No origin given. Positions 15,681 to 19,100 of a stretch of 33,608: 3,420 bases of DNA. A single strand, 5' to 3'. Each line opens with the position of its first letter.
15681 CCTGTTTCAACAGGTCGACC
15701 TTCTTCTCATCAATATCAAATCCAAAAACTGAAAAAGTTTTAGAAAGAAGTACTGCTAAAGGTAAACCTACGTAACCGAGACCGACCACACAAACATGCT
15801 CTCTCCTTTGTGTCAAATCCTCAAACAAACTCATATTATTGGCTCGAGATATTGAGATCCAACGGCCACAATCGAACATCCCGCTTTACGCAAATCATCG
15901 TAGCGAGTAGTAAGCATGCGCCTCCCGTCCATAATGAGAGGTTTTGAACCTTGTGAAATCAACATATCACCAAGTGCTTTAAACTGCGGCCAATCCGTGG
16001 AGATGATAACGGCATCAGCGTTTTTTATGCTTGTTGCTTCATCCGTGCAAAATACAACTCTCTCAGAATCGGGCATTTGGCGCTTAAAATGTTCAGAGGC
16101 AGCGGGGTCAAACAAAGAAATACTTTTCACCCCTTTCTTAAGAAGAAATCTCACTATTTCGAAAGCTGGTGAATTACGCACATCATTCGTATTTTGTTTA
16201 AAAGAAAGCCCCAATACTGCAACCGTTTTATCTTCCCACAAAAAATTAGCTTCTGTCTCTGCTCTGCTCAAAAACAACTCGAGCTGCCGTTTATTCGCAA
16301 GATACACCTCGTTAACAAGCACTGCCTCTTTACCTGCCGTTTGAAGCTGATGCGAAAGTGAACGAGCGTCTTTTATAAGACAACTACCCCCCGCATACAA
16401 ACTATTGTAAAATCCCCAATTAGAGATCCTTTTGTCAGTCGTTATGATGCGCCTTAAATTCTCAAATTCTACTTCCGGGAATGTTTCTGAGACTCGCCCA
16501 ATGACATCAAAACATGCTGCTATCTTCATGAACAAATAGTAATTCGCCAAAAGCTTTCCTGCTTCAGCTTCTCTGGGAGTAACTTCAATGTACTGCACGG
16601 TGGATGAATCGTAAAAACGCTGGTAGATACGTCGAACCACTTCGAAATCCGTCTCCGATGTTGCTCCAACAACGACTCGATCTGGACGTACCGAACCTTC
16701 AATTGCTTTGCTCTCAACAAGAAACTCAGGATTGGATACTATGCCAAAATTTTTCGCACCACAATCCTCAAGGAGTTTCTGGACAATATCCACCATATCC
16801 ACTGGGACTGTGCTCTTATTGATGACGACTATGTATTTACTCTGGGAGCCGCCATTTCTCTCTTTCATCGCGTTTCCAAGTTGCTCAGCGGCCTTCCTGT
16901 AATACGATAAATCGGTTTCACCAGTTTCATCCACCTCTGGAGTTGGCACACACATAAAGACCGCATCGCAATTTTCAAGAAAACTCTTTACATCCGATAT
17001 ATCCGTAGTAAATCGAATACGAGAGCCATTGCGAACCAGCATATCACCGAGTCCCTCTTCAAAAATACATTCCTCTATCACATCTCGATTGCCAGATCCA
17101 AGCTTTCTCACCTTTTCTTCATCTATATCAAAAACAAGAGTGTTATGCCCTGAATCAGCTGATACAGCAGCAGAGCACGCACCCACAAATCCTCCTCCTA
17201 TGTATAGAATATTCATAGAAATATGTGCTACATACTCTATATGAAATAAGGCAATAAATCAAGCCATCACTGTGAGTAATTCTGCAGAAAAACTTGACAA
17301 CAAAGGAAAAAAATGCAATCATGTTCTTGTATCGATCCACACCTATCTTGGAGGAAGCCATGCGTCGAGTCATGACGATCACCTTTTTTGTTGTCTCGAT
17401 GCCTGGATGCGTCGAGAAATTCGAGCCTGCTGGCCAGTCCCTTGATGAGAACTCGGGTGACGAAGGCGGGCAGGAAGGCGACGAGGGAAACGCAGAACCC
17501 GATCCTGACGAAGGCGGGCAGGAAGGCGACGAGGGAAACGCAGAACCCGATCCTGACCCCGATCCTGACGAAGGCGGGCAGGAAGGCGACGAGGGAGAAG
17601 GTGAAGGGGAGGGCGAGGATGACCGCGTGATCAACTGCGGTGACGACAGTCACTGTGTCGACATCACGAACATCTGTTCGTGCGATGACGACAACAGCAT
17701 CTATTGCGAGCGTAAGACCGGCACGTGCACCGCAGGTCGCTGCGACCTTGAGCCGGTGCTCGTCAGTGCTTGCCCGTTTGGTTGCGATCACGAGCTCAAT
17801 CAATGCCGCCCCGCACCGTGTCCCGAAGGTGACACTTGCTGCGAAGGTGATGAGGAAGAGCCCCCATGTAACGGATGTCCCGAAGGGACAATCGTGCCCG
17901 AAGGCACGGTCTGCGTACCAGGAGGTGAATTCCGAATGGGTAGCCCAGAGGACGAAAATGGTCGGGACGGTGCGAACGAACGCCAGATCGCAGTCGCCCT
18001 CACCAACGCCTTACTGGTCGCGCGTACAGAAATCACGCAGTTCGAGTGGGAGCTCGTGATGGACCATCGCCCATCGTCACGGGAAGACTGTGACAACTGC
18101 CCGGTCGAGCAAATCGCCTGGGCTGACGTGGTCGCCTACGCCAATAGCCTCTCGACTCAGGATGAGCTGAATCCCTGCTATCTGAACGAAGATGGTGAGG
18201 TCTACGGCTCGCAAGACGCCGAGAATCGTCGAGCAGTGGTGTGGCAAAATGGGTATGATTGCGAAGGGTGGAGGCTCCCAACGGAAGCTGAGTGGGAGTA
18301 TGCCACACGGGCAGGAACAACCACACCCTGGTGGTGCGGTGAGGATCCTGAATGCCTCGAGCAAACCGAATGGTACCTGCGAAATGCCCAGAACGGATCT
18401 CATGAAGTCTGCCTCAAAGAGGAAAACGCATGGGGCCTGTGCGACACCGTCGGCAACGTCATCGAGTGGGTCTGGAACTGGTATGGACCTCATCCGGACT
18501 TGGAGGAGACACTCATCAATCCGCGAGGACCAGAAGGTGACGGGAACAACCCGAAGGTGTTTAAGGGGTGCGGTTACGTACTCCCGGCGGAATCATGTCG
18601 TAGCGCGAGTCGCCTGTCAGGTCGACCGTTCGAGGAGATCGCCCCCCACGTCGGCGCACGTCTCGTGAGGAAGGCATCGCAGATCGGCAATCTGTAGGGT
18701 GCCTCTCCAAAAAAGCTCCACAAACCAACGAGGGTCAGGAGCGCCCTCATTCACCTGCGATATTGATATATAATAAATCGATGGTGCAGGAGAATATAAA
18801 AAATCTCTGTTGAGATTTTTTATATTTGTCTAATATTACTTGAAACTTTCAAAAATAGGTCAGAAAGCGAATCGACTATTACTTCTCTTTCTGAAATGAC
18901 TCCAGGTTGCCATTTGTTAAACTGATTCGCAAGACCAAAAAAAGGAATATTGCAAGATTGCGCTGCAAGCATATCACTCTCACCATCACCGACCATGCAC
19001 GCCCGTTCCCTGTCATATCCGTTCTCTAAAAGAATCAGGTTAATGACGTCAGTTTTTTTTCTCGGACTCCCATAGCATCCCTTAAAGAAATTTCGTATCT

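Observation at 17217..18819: Compositionally foreign, opposite-strand FGE-domain lipoprotein gene inserted between two glycan operons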

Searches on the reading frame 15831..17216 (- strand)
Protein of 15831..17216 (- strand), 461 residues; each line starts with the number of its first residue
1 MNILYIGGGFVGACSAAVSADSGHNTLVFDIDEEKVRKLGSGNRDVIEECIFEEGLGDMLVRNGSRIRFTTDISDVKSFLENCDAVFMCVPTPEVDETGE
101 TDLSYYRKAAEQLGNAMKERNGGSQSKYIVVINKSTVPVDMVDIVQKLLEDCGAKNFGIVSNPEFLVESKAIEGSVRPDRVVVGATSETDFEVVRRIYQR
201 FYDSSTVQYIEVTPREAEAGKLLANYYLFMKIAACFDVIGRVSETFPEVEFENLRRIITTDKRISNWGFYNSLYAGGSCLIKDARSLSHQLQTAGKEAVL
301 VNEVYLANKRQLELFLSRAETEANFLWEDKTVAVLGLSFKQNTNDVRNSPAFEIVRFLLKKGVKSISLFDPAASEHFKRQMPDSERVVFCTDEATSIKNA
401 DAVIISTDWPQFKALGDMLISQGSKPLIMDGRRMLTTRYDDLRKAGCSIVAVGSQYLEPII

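Call 7: search_protein_families(library=pfam, proteins=[window:15831-17216:-])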
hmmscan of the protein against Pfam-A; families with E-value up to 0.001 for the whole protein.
window:15831-17216:- (461 aa): 4 families
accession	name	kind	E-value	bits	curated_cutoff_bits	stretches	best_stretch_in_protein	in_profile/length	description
PF03721.20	UDPG_MGDP_dh_N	-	6.4e-42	143.7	27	1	1-196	1-186/187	UDP-glucose/GDP-mannose dehydrogenase family, NAD binding domain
PF03720.21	UDPG_MGDP_dh_C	-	3.5e-26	92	30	1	333-436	1-102/103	UDP-glucose/GDP-mannose dehydrogenase family, UDP binding domain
PF00984.24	UDPG_MGDP_dh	-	8.3e-12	45.5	25.4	1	215-309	1-93/94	UDP-glucose/GDP-mannose dehydrogenase family, central domain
PF02737.24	3HCDH_N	-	0.00045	20.6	22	0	5-77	4-77/180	3-hydroxyacyl-CoA dehydrogenase, NAD binding domain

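Call 19: find_related_loci(query=window:15831-17216:-, collection=genome_contigs, flank=10000)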
Query window:15831-17216:- (461 aa) in genome_contigs; peptide patterns used: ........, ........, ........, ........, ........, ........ (x = any residue, [..] = any of these).
42 stretches matched a pattern; 3 encode a relative of the query (tblastn E <= 1e-3); 3 distinct loci.
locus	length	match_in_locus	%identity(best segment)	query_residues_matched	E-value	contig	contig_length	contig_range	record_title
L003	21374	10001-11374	63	1-458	0e+0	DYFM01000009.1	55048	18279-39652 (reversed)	MAG TPA_asm: Candidatus Paceibacter sp. isolate BE2011_3_41_10 Afr_mines_BE2011_237_length_55048_cov_4_524412, whole gen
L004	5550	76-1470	54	1-458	3e-168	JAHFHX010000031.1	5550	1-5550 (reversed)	MAG: Candidatus Magasanikiibacteriota bacterium isolate nzgw349 NODE_27922_length_5551_cov_4.067772, whole genome shotgu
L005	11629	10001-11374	61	1-458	0e+0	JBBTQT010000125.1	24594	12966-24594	MAG: Patescibacteria group bacterium isolate H41-bin209_1 H41_bin209_1_000000000125, whole genome shotgun sequence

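Call 23: search_protein_families(library=pfam, proteins=[L005:7316-8434:-, L005:7286-8371:+, L005:8592-9209:+, L005:9196-9987:+, L005:6634-6966:+], max_evalue=0.01)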
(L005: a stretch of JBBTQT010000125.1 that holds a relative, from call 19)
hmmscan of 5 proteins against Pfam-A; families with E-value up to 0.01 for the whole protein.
L005:7316-8434:- (372 aa): 2 families
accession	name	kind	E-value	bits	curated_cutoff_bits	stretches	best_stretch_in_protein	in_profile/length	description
PF13181.12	TPR_8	-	0.0035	17.8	25.7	0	155-178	4-27/34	Tetratricopeptide repeat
PF07719.23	TPR_2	-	0.0063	17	27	0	155-174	4-23/34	Tetratricopeptide repeat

L005:7286-8371:+ (361 aa): 0 families

L005:8592-9209:+ (205 aa): 1 family
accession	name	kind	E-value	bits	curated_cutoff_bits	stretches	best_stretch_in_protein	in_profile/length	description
PF13338.12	AbiEi_4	-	0.0041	17.6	25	1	15-55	12-48/49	Transcriptional regulator, AbiEi antitoxin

L005:9196-9987:+ (263 aa): 1 family
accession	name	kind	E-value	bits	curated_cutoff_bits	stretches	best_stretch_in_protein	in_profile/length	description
PF08843.17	AbiEii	-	2.2e-17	64.3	22.5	1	42-205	8-177/238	Nucleotidyl transferase AbiEii toxin, Type IV TA system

L005:6634-6966:+ (110 aa): 1 family
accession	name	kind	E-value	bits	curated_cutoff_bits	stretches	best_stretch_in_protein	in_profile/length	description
PF16740.10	SKA2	-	0.0059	16.8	30.1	1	28-107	14-95/110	Spindle and kinetochore-associated protein 2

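Call 25: find_related_loci(query=window:15831-17216:-, collection=metagenome_contigs, flank=10000)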
Query window:15831-17216:- (461 aa) in metagenome_contigs; peptide patterns used: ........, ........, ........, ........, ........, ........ (x = any residue, [..] = any of these).
64 stretches matched a pattern; 8 encode a relative of the query (tblastn E <= 1e-3); 8 distinct loci.
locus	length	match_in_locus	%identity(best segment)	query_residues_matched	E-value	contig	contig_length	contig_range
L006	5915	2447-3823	63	1-458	0e+0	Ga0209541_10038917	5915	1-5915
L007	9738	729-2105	63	1-458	0e+0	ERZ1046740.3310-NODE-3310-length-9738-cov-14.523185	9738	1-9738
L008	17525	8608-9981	61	1-458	0e+0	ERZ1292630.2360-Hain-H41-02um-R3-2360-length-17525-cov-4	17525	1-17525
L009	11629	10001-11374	61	1-458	0e+0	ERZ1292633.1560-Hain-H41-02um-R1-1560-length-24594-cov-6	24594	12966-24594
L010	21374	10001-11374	62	1-458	0e+0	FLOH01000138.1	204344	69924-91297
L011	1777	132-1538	61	1-458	0e+0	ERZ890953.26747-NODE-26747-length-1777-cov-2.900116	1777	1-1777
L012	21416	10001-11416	29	1-453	5e-45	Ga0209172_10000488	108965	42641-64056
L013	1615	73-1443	27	3-459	1e-36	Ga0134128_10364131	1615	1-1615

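Call 91: search_protein_families(library=padloc, proteins=[L005:7316-8434:-, L005:9196-9987:+], max_evalue=0.01)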
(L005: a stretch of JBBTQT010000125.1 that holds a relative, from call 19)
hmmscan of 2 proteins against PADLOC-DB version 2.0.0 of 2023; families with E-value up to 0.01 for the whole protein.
L005:7316-8434:- (372 aa): 0 families

L005:9196-9987:+ (263 aa): 23 families
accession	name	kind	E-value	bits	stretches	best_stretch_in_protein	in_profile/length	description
PDLC02313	AbiEii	-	5e-82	273.2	1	26-260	19-253/254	AbiEii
PDLC02293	AbiEii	-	3.2e-24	83.9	1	29-245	20-249/270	AbiEii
PDLC02296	AbiEii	-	4.5e-16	56.8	2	29-94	24-92/282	AbiEii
PDLC02323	AbiEii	-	1.2e-14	52.5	1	26-210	16-199/248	AbiEii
PDLC02304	AbiEii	-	6.1e-14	50.6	1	32-209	24-201/260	AbiEii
PDLC02307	AbiEii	-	1.8e-11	42.2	2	41-75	14-49/219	AbiEii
PDLC02328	AbiEii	-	4e-10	37.9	1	39-197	4-143/203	AbiEii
PDLC02292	AbiEii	-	2.1e-08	32.3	1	33-127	32-118/283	AbiEii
PDLC02324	AbiEii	-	2e-07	29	1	38-212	13-172/231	AbiEii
PDLC02294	AbiEii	-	4.5e-07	28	1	39-202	32-192/260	AbiEii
PDLC02305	AbiEii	-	1.1e-06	26.2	1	47-255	43-249/306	AbiEii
PDLC02330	AbiEii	-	2.2e-06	25.5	1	44-95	22-71/219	AbiEii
PDLC02290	AbiEii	-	5e-05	20.9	1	38-197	15-161/290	AbiEii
PDLC02303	AbiEii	-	6.4e-05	20.5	1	44-73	35-66/249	AbiEii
PDLC02317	AbiEii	-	8e-05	19.8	1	33-73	25-69/396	AbiEii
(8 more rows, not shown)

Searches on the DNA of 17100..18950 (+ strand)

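Call 75: search_rna_families(source=window, start=17100, end=18950, threshold=evalue, max_evalue=1)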
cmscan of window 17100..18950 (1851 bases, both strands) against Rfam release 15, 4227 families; matches with E-value up to 1: 2.
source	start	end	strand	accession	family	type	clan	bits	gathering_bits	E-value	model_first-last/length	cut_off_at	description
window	18796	18825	+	RF00900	mir-255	Gene; miRNA;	-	23.9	50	0.23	1-59/59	no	mir-255 microRNA precursor family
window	17894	17910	-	RF01716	PhotoRC-I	Cis-reg;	-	15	45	0.94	28-44/44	no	PhotoRC-I RNA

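Call 76: search_rna_families(sources=[L018, L020, L021, L022], threshold=evalue, max_evalue=0.1)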
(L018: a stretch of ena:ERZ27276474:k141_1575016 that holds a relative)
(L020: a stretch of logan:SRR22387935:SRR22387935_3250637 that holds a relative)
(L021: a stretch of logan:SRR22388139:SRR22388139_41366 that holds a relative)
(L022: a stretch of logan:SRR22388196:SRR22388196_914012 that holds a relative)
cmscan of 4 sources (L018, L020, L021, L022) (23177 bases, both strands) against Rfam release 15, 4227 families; matches with E-value up to 0.1: 1.
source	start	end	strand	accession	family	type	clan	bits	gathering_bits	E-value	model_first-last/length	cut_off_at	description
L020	1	46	-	RF00005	tRNA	Gene; tRNA;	CL00001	29.9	29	0.012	1-45/71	3'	tRNA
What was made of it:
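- Tried and rejected: Known RNA families in the UTRs: none (calls 75, 76).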
